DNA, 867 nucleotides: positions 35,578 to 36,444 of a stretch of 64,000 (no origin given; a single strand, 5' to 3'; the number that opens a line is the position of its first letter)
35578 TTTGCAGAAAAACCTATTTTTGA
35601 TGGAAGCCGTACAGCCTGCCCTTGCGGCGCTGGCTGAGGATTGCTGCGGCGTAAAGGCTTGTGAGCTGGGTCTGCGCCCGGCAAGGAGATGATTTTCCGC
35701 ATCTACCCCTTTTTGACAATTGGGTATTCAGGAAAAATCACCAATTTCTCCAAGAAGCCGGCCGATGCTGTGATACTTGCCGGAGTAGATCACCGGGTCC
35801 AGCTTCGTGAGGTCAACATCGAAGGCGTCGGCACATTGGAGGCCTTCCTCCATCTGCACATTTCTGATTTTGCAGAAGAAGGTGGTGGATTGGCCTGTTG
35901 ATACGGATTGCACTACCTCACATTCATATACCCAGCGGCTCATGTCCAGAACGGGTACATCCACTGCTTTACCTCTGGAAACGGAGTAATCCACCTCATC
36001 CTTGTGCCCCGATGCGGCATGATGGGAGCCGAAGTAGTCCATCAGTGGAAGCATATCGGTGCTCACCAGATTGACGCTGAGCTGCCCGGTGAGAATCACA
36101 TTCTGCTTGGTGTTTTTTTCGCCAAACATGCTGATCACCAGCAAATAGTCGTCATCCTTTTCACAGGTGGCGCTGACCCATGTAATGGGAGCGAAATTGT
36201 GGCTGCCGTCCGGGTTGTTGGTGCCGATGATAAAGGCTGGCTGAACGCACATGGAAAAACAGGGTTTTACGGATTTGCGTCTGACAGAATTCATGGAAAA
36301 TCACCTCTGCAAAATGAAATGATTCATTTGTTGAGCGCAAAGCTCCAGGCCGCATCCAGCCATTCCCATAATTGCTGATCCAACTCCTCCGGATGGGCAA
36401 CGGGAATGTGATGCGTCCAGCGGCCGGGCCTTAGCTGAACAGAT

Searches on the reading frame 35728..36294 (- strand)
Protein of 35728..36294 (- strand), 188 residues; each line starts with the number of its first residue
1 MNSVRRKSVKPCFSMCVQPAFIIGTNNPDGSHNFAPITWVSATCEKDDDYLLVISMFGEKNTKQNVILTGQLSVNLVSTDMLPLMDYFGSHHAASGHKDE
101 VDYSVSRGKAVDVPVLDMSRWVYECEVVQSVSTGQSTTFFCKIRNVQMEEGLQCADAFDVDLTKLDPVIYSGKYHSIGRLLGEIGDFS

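Call 47: find_encoding_contigs(protein=window:35728-36294:-, flank=1500, max_places=10)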
Protein window:35728-36294:- (188 aa): 22 contigs read that carry it; 3 places shown.
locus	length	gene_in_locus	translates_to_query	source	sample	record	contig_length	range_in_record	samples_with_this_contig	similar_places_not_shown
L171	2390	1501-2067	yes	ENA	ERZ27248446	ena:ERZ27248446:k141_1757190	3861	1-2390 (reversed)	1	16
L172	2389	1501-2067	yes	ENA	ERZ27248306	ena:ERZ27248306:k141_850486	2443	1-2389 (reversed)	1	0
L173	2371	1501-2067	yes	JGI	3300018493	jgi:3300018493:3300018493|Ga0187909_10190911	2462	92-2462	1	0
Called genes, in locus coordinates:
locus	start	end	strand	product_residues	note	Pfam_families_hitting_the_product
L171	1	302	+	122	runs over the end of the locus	PF01648:ACPS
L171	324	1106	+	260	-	PF01261:AP_endonuc_2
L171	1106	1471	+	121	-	PF18899:DUF5655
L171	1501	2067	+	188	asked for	PF01613:Flavin_Reduct, PF04289:DUF447_N (weak)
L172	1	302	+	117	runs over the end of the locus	?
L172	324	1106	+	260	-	PF01261:AP_endonuc_2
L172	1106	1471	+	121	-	PF18899:DUF5655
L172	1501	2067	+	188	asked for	PF01613:Flavin_Reduct, PF04289:DUF447_N (weak)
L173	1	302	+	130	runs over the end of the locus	?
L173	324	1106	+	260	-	PF01261:AP_endonuc_2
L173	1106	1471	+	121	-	PF18899:DUF5655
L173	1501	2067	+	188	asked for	PF01613:Flavin_Reduct, PF04289:DUF447_N (weak)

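Call 75: find_homologous_proteins(query=window:35728-36294:-, max_evalue=1e-60)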
Query window:35728-36294:- (188 aa): 1326 proteins with E <= 1e-60 among 1667 candidates; the best 120 are listed.
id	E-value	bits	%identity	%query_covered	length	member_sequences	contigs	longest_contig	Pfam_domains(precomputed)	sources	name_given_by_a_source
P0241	9.0e-123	425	99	100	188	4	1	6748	PF04289.19,PF01613.25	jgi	-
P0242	3.3e-97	341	78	100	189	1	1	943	PF04289.19,PF01613.25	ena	-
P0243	9.0e-97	340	79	100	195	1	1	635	PF04289.19,PF01613.25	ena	-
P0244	1.2e-96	340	78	100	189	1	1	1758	PF04289.19,PF01613.25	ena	-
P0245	1.9e-96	339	78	100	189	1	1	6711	PF04289.19,PF01613.25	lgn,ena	-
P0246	5.0e-96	338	78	100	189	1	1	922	PF04289.19,PF01613.25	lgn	-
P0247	1.6e-95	336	78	100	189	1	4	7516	PF04289.19,PF01613.25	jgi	-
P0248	1.3e-94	333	77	100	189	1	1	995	PF04289.19,PF01613.25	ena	-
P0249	2.0e-94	332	79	100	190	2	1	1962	PF01613.25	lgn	-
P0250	2.0e-94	332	78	100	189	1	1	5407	PF04289.19,PF01613.25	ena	-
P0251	2.5e-94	332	78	100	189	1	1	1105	PF04289.19,PF01613.25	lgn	-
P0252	2.7e-94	332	77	100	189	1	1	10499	PF04289.19,PF01613.25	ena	-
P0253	6.7e-94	331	79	100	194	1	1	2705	PF04289.19,PF01613.25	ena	-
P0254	1.1e-93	330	78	100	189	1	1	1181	PF04289.19,PF01613.25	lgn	-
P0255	5.1e-93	328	77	100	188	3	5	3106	PF04289.19,PF01613.25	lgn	-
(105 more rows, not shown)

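Call 76: find_encoding_contigs(protein=P0241, flank=2500, max_places=6)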
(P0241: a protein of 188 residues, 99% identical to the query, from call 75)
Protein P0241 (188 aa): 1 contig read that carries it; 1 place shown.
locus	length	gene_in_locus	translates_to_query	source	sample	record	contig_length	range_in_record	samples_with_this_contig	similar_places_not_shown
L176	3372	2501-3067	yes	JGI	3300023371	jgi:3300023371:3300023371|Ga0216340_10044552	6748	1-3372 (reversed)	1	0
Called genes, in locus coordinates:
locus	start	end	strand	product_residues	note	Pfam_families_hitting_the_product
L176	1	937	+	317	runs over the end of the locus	PF03576:Peptidase_S58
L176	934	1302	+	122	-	PF01648:ACPS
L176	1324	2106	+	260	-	PF01261:AP_endonuc_2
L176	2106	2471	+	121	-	PF18899:DUF5655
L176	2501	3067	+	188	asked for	PF01613:Flavin_Reduct, PF04289:DUF447_N (weak)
